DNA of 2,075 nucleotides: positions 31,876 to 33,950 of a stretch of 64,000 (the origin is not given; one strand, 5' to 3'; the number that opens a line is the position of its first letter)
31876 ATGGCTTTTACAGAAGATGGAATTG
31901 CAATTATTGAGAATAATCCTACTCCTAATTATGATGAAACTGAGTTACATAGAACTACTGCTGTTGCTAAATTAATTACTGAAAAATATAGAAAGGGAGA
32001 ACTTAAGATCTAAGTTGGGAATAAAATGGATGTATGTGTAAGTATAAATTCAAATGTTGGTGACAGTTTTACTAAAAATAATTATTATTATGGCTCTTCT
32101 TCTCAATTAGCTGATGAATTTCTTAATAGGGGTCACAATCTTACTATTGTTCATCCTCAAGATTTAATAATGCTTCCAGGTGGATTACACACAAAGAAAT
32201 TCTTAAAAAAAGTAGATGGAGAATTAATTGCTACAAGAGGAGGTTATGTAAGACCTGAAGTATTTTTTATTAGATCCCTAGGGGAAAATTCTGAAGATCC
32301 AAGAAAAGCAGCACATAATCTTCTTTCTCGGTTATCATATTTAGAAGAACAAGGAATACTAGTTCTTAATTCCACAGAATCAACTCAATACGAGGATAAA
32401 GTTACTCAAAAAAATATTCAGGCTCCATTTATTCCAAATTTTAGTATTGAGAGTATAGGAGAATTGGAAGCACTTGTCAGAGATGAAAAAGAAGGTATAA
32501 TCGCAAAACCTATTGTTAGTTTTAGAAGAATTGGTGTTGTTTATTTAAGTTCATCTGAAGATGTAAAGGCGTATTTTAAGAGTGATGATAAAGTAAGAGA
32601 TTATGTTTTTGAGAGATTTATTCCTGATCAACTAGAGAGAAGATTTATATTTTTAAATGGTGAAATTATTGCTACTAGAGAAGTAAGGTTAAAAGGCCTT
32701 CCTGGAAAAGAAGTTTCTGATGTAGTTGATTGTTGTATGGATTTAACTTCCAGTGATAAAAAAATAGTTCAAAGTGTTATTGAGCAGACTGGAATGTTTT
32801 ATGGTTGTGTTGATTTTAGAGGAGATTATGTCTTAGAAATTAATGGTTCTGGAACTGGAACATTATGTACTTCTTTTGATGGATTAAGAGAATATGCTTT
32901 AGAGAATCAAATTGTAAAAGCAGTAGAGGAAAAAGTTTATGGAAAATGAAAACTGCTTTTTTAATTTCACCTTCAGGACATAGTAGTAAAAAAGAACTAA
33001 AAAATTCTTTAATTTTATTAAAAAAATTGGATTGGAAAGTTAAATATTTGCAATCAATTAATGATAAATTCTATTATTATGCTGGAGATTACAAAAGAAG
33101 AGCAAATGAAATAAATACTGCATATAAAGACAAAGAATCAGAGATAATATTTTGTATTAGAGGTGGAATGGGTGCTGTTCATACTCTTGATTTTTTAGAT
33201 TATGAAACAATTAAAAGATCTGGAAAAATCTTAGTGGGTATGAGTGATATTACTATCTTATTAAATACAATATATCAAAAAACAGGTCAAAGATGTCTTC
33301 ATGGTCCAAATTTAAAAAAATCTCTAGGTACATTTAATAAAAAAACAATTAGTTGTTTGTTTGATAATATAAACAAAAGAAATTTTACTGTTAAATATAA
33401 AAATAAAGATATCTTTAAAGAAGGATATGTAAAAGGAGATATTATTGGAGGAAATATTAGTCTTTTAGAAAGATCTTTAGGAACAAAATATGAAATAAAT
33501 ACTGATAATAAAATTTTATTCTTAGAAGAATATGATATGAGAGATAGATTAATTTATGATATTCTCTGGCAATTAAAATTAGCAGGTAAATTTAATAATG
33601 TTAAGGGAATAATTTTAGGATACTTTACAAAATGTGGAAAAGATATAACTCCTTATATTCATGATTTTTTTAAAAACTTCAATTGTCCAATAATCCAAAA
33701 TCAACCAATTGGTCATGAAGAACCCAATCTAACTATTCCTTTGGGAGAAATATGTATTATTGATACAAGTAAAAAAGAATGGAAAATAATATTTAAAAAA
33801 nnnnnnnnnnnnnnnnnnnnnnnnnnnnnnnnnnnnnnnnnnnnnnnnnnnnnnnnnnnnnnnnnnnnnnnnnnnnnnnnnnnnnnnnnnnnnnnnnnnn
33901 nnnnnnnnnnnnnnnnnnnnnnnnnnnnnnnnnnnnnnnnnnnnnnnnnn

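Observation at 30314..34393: Racemase + two ATP-grasp ligases + LD-carboxypeptidase + Cys-less C39-like protein: candidate D-amino-acid peptide system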

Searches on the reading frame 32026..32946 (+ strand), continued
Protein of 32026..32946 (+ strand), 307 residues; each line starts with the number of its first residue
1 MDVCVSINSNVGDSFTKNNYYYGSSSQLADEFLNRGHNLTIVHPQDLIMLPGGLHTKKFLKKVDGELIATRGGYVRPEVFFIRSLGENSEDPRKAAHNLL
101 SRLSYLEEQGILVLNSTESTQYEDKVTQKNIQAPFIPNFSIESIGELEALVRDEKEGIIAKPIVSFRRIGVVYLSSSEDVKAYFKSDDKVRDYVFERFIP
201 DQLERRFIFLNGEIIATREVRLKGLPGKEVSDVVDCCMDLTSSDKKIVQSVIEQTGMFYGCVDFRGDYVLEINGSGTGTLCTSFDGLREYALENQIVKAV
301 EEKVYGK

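Call 58: find_related_loci(query=A1, collection=metagenome_contigs, flank=6000)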
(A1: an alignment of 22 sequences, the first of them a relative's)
Query A1 (307 aa) in metagenome_contigs; peptide patterns used: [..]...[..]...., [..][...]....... (x = any residue, [..] = any of these).
107 stretches matched a pattern; 14 encode a relative of the query (tblastn E <= 1e-3); 14 distinct loci.
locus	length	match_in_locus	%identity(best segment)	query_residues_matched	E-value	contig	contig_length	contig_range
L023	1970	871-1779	40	1-304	1e-54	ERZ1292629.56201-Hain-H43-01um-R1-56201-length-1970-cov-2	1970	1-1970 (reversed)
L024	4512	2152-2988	37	1-282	2e-53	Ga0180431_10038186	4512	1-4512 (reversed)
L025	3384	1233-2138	37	1-304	2e-52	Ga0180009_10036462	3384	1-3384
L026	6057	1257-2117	38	12-304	7e-52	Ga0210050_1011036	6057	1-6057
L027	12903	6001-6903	36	1-301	2e-51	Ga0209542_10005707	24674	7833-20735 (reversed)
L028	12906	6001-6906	39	1-303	4e-51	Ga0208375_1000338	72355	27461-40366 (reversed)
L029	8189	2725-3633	37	1-304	4e-50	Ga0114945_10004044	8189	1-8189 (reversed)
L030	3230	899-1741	38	22-304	2e-49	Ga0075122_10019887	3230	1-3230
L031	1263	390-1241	37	19-307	6e-50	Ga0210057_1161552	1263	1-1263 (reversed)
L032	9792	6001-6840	36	28-307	6e-46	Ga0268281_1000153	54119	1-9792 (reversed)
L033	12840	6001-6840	36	28-307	6e-46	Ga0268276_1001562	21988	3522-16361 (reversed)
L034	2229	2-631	34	99-304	7e-27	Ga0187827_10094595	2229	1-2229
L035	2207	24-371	43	190-304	5e-23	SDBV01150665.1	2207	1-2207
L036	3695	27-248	54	235-307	6e-19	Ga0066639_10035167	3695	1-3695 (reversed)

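Call 77: search_protein_families(library=padloc, proteins=[window:32026-32946:+], max_evalue=0.001)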
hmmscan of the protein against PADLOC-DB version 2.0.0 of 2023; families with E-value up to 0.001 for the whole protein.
window:32026-32946:+ (307 aa): 0 families

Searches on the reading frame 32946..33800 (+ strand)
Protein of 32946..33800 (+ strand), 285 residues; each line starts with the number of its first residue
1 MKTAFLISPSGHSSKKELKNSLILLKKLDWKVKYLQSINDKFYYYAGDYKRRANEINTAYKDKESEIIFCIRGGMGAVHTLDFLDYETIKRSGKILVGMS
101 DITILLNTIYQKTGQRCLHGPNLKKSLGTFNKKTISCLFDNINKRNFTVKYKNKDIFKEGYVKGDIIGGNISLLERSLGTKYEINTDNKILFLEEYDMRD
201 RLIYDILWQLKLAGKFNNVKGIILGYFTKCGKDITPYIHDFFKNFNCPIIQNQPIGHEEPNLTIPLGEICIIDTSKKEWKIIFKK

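Call 3: search_protein_families(library=pfam, proteins=[window:32946-33800:+], max_evalue=0.01)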
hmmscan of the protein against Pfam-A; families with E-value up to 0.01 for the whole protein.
window:32946-33800:+ (285 aa): 2 families
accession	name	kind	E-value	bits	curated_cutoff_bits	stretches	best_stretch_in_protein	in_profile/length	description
PF02016.21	Peptidase_S66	-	1.7e-30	106.1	25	1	6-120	3-121/121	LD-carboxypeptidase N-terminal domain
PF17676.7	Peptidase_S66C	-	4.8e-29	101.8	23.7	1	163-269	1-117/120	LD-carboxypeptidase C-terminal domain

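Call 4: search_protein_families(library=ncbifam, proteins=[window:32946-33800:+], max_evalue=0.01)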
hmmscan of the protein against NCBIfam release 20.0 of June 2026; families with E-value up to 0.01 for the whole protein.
window:32946-33800:+ (285 aa): 1 family
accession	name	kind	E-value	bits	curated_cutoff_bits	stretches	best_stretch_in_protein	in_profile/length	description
NF008424.0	PRK11253.1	equivalog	4e-34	118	378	1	3-279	6-296/308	muramoyltetrapeptide carboxypeptidase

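Call 53: search_solved_structures(query=window:32946-33800:+, max_evalue=0.001, show_alignments=2)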
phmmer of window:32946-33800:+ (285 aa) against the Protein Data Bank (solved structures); distinct sequences matched with E-value up to 0.001: 27.
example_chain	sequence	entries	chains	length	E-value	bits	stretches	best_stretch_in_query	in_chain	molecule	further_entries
5usd_A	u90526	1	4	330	7.7e-25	91.4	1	27-280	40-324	Peptidase S66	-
4e5s_A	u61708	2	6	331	7.8e-25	91.4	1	27-280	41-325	MccFlike protein (BA_5613) | LD-carboxypeptidase family protein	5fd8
3tyx_A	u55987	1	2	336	5.9e-24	88.5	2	37-131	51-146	Microcin immunity protein MccF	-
3sr3_A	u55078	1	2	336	6e-24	88.5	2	37-131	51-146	Microcin immunity protein MccF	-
3gjz_A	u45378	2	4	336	6.6e-24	88.4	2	37-131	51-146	Microcin immunity protein MccF | Microcin C7 self-immunity protein mccF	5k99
3u1b_A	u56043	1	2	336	9.9e-24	87.8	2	37-131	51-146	Microcin immunity protein MccF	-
3t5m_A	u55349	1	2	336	1.7e-23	87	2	37-131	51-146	Microcin immunity protein MccF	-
4jvo_A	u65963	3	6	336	4e-22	82.5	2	37-131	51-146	Microcin immunity protein MccF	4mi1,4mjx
6uuk_A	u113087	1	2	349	4.8e-22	82.3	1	6-268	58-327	Muramoyltetrapeptide carboxypeptidase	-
3tlz_A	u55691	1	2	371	9.2e-21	78.1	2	39-129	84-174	MccF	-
3tla_A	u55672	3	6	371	1e-20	77.9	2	39-129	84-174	MccF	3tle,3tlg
3tlb_A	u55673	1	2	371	1e-20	77.9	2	39-129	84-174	MccF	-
3tly_A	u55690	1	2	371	2.6e-20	76.6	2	39-129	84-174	MccF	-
3tlc_A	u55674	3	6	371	2.7e-20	76.6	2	39-129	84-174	MccF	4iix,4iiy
4h1h_A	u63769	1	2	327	1.7e-18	70.6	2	25-118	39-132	Lmo1638 protein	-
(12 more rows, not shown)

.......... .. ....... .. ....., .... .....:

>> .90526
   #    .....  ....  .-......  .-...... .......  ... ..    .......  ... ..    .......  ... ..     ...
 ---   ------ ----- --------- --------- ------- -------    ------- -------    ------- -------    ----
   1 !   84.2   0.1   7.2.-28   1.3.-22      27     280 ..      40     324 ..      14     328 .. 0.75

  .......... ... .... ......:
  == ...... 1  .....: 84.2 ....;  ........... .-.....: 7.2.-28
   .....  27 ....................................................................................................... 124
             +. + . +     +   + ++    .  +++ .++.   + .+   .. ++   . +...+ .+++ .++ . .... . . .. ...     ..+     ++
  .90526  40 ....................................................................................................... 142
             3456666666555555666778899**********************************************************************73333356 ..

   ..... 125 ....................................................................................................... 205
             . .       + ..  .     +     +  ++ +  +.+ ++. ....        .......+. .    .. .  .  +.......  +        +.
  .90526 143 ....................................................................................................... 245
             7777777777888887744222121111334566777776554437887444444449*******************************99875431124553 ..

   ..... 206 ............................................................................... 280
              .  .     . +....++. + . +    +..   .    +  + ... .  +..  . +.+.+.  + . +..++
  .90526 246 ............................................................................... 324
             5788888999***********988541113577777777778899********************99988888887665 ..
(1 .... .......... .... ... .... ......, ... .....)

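Call 77: search_protein_families(library=padloc, proteins=[window:32946-33800:+], max_evalue=0.001)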
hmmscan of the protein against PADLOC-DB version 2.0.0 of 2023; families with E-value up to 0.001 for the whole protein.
window:32946-33800:+ (285 aa): 0 families
